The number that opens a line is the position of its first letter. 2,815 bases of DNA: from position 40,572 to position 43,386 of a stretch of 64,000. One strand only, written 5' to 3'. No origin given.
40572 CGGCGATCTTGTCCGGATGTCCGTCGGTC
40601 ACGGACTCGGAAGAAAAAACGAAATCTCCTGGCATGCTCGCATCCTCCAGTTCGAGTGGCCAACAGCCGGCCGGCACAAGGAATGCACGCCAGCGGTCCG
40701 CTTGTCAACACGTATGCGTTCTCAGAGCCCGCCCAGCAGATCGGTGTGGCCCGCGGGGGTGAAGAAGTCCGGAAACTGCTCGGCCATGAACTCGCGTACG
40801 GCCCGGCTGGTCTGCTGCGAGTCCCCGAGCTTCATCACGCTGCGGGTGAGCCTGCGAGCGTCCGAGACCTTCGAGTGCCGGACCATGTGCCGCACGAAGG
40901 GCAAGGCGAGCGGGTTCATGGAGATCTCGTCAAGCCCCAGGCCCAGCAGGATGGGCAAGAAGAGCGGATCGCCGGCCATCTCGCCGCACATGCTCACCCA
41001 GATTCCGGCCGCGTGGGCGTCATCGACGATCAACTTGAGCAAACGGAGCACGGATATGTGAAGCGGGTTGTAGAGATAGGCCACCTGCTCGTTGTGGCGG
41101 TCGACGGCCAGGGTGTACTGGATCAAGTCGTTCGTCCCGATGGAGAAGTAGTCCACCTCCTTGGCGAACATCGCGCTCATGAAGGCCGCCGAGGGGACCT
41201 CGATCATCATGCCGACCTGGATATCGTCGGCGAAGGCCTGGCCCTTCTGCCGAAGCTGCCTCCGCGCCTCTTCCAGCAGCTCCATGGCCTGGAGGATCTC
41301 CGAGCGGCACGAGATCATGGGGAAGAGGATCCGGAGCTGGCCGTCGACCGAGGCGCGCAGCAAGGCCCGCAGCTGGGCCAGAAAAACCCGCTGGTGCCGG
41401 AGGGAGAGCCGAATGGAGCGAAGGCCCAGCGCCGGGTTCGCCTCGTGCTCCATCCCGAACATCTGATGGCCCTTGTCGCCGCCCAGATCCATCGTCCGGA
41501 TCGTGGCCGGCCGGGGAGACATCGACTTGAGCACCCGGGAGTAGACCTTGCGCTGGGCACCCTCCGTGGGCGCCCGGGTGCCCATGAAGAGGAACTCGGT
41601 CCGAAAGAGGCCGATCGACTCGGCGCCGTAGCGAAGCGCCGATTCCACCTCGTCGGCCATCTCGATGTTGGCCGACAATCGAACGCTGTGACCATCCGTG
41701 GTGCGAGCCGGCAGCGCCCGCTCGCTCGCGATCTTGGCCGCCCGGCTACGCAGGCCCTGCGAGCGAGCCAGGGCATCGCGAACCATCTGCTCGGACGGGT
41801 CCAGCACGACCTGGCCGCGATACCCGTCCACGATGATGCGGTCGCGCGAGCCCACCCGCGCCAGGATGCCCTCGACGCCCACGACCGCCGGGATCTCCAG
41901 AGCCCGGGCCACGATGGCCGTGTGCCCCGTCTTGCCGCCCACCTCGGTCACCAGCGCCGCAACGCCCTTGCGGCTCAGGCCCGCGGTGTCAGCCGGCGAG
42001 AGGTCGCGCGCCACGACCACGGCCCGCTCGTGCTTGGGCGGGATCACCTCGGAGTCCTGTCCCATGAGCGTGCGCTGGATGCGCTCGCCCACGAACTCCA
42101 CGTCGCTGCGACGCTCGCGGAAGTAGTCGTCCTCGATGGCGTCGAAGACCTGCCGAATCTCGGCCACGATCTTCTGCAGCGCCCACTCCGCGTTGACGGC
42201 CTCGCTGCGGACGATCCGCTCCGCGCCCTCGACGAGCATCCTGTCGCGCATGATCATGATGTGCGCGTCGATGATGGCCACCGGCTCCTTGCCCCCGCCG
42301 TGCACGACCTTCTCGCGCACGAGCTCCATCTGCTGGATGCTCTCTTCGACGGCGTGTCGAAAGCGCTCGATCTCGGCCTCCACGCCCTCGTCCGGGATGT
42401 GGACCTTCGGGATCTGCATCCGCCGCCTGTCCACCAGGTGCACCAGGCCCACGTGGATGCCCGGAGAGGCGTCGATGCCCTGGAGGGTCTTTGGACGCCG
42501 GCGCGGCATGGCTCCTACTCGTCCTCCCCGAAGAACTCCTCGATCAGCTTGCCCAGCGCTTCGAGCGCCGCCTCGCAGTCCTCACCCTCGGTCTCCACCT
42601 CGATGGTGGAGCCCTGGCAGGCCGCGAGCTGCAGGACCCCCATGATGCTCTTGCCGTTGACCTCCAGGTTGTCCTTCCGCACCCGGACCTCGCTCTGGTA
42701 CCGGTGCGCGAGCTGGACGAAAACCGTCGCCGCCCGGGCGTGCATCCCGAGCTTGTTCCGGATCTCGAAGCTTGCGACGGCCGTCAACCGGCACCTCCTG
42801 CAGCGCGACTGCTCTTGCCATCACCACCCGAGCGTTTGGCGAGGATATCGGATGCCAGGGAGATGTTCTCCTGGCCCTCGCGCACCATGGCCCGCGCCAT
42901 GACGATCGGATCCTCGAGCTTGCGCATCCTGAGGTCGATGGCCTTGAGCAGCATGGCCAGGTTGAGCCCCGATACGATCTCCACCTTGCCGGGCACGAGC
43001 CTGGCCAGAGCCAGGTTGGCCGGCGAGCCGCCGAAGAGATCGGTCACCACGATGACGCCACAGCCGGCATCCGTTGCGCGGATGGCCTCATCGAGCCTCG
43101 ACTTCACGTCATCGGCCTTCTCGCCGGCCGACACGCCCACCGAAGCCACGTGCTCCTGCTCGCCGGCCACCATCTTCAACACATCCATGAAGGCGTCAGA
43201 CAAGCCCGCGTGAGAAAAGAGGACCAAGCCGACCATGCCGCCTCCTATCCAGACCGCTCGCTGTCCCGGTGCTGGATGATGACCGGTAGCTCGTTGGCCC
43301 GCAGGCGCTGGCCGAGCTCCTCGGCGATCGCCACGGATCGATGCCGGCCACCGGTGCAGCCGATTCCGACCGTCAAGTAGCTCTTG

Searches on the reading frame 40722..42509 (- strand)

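Call 3: search_protein_families(library=pfam, proteins=[window:40722-42509:-])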
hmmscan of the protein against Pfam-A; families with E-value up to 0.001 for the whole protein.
window:40722-42509:- (595 aa): 3 families
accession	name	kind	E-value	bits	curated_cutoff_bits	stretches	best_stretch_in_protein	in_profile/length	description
PF02896.24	PEP-utilizers_C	-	1.4e-108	362.9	22.8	1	259-547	3-292/293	PEP-utilising enzyme, PEP-binding domain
PF05524.18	PEP-utilisers_N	-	1.4e-29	103.2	24.4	1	10-133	1-121/121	PEP-utilising enzyme, N-terminal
PF00391.29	PEP-utilizers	-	1.4e-22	79.5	23.1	1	161-232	3-72/72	PEP-utilising enzyme, mobile domain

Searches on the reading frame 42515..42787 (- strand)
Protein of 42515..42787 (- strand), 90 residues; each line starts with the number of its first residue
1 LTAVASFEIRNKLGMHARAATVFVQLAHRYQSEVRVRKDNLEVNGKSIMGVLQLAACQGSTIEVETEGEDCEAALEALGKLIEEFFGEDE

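Call 3: search_protein_families(library=pfam, proteins=[window:42515-42787:-])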
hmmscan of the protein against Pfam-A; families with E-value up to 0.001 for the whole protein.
window:42515-42787:- (90 aa): 1 family
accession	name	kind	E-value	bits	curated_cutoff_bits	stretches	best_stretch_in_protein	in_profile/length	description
PF00381.24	PTS-HPr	-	6.5e-29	100.3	23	1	6-83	4-80/81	PTS HPr component phosphorylation site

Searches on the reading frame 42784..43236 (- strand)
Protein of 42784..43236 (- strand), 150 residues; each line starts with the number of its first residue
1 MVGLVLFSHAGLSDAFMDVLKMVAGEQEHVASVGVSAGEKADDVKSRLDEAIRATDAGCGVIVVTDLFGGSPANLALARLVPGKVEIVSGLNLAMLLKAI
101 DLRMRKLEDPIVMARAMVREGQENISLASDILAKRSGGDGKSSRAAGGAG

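Call 3: search_protein_families(library=pfam, proteins=[window:42784-43236:-])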
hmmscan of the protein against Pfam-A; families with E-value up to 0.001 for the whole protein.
window:42784-43236:- (150 aa): 1 family
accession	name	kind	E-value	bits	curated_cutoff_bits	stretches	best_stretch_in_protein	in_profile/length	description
PF03610.21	EIIA-man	-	1.7e-20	73.7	21.4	1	3-106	1-106/116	PTS system fructose IIA component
